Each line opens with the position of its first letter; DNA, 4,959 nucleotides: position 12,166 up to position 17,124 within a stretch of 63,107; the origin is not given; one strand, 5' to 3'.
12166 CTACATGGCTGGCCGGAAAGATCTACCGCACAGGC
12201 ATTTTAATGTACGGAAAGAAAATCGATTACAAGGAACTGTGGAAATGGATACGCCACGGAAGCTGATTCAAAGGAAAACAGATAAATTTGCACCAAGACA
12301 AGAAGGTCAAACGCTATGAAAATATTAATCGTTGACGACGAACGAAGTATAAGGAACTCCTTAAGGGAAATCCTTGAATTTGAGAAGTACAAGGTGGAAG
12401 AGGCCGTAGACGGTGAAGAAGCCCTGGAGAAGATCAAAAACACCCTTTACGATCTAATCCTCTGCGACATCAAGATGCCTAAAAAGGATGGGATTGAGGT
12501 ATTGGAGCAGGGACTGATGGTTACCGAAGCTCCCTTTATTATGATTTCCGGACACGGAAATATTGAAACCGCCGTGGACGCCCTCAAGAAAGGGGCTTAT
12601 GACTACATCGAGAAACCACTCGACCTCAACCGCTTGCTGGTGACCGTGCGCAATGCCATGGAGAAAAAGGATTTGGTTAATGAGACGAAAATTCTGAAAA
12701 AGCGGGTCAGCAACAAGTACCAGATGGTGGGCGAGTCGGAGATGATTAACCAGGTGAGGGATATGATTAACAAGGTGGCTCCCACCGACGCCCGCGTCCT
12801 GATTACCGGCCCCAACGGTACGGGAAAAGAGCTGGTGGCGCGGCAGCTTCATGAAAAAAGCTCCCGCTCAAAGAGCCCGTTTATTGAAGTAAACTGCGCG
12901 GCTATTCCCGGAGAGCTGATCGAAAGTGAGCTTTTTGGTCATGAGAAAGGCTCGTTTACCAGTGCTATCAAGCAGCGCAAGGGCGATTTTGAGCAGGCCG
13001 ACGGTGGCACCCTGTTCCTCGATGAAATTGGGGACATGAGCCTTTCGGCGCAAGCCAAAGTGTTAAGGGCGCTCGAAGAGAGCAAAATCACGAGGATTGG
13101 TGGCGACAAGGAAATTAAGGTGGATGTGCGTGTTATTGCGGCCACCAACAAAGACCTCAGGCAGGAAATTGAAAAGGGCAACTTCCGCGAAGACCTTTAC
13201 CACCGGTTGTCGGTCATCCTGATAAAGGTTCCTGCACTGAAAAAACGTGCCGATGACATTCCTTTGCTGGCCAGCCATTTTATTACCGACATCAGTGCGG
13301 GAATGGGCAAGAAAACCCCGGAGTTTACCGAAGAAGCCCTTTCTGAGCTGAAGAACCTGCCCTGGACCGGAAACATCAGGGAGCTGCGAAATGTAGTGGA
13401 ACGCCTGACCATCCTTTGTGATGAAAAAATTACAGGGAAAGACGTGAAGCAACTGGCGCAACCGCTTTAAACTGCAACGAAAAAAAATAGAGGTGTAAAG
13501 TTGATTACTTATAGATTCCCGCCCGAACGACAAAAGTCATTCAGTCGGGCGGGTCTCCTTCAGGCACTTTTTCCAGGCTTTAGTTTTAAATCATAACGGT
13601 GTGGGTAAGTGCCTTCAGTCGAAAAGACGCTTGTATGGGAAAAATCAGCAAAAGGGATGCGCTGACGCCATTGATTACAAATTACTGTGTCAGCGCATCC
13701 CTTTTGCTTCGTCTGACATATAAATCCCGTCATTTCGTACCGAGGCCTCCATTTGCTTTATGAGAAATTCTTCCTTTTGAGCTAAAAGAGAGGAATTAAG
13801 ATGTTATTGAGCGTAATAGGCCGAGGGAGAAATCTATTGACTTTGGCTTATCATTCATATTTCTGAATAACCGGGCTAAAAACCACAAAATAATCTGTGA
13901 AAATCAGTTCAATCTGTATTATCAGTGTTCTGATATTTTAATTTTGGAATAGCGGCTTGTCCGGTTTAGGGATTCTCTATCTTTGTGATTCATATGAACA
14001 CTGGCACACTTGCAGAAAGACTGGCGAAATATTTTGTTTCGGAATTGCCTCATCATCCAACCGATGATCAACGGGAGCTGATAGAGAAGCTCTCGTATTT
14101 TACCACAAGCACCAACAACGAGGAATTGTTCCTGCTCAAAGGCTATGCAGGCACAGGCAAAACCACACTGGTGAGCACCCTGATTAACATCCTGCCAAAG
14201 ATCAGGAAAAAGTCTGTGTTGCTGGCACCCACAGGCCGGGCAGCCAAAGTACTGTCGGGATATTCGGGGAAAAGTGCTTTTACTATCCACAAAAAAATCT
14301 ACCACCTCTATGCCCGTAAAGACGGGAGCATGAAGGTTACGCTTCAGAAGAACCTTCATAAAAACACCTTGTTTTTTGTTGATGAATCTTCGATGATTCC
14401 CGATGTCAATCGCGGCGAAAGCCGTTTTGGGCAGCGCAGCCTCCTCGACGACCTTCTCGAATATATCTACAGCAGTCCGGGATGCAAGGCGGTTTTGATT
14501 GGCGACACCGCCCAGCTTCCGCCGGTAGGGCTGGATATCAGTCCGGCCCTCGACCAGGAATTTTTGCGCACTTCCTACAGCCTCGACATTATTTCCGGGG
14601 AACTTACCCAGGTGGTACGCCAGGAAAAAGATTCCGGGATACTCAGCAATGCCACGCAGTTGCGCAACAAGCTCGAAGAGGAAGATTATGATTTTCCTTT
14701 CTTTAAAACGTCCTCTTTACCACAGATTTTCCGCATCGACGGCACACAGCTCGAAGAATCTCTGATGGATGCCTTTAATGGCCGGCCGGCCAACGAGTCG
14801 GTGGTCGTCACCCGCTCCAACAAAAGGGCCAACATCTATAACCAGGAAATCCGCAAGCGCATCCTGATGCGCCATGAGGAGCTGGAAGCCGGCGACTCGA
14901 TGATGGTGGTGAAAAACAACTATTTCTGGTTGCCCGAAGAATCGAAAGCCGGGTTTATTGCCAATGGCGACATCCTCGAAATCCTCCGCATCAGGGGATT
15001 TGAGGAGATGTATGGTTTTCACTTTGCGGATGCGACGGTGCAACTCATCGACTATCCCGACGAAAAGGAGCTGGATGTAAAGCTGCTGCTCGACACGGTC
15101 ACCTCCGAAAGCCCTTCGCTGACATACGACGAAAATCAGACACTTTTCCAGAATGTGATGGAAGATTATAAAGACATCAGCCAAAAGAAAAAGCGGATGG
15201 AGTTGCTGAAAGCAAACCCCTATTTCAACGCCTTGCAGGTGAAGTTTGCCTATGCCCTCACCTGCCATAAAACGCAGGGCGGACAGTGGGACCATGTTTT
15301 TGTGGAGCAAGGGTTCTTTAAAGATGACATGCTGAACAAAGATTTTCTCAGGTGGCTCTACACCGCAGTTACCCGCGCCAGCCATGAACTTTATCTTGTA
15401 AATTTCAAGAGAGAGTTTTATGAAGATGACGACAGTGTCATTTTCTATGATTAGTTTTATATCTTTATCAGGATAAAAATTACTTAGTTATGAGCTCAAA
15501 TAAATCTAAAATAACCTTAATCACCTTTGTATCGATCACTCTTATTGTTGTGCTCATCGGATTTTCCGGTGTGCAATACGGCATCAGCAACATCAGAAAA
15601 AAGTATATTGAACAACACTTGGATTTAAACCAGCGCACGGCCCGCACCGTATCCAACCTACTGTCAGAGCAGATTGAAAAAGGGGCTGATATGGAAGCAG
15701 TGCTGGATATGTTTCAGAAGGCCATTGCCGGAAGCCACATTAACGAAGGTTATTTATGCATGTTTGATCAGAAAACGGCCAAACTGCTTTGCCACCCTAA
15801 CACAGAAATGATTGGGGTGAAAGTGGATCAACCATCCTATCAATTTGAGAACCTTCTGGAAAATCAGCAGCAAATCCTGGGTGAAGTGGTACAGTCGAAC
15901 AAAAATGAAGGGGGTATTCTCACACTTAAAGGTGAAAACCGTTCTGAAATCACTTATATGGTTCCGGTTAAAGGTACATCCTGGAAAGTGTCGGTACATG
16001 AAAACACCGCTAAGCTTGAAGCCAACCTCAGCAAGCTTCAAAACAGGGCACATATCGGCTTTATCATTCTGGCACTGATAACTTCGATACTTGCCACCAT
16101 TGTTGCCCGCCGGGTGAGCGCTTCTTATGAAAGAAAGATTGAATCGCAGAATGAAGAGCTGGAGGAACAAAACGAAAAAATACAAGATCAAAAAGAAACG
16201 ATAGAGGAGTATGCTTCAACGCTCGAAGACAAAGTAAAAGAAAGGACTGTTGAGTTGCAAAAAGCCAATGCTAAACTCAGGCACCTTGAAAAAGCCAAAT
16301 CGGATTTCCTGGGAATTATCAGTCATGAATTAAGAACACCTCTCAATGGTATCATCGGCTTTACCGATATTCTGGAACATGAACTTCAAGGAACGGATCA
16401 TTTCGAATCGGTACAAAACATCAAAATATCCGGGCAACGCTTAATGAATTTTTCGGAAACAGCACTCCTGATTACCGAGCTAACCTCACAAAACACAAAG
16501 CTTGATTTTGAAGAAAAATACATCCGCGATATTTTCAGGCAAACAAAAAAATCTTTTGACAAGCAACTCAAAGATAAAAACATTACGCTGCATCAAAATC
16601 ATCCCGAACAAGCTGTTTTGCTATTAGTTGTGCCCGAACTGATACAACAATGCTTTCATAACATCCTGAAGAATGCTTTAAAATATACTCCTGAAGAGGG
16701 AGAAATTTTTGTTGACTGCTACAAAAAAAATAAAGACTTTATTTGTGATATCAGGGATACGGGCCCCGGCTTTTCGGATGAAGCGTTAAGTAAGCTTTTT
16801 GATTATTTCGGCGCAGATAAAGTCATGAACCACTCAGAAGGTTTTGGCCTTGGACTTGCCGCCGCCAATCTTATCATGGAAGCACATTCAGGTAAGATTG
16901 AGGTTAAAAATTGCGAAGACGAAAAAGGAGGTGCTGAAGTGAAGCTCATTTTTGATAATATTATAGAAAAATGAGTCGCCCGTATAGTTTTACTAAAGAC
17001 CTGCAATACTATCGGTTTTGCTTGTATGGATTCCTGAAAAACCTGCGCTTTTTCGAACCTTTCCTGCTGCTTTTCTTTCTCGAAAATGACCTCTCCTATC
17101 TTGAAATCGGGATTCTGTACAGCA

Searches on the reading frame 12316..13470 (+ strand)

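Call 65: search_protein_families(library=pfam, proteins=[window:12316-13470:+], max_evalue=0.0001)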
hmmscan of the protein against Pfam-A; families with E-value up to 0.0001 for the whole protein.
window:12316-13470:+ (384 aa): 8 families
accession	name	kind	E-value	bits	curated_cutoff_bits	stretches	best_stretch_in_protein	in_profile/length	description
PF00158.32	Sigma54_activat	-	1.5e-72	243.2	20.2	1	137-303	1-167/168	Sigma-54 interaction domain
PF00072.30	Response_reg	-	4.7e-29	101.2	30.2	1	3-111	1-110/111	Response regulator receiver domain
PF14532.12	Sigma54_activ_2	-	1.3e-26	93.9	25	1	138-308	1-138/138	Sigma-54 interaction domain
PF25601.1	AAA_lid_14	-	3e-20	72.2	27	1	310-372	2-64/87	AAA+ ATPase lid domain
PF07728.20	AAA_5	-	2.5e-09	37.7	22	1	161-281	2-125/139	AAA domain (dynein-related subfamily)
PF00004.35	AAA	-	1.1e-07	32.9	21.2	1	161-283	1-112/131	ATPase family associated with various cellular activities (AAA)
PF01078.27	Mg_chelatase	-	1.3e-05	25.2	20.3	0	219-278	96-157/207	Magnesium chelatase, subunit ChlI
PF07724.20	AAA_2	-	2.7e-05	24.7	27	1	160-287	5-133/166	AAA domain (Cdc48 subfamily)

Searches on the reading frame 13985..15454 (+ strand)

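Call 65: search_protein_families(library=pfam, proteins=[window:13985-15454:+], max_evalue=0.0001)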
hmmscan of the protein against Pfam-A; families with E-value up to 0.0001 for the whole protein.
window:13985-15454:+ (489 aa): 5 families
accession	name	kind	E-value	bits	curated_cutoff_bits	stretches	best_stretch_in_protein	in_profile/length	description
PF13538.12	UvrD_C_2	-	1.6e-20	73.1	27.4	1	421-472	1-52/52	UvrD-like helicase C-terminal domain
PF13604.12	AAA_30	-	4.8e-20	72.6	27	1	28-229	5-171/191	AAA domain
PF13245.12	AAA_19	-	1.5e-18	67.7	25.1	1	43-182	8-133/134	AAA domain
PF05970.20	PIF1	-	7.4e-13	49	25.9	1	26-217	3-193/223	PIF1-like helicase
PF13086.12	AAA_11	-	1e-05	25.9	27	0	28-82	5-59/257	AAA domain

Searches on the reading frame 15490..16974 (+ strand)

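Call 65: search_protein_families(library=pfam, proteins=[window:15490-16974:+], max_evalue=0.0001)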
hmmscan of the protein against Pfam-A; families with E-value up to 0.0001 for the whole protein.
window:15490-16974:+ (494 aa): 2 families
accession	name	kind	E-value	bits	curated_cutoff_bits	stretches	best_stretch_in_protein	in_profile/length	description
PF02518.31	HATPase_c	-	8.8e-19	68.4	26.4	1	382-488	3-107/111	Histidine kinase-, DNA gyrase B-, and HSP90-like ATPase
PF00512.31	HisKA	-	1.1e-10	41.8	26.9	1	269-326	1-58/66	His Kinase A (phospho-acceptor) domain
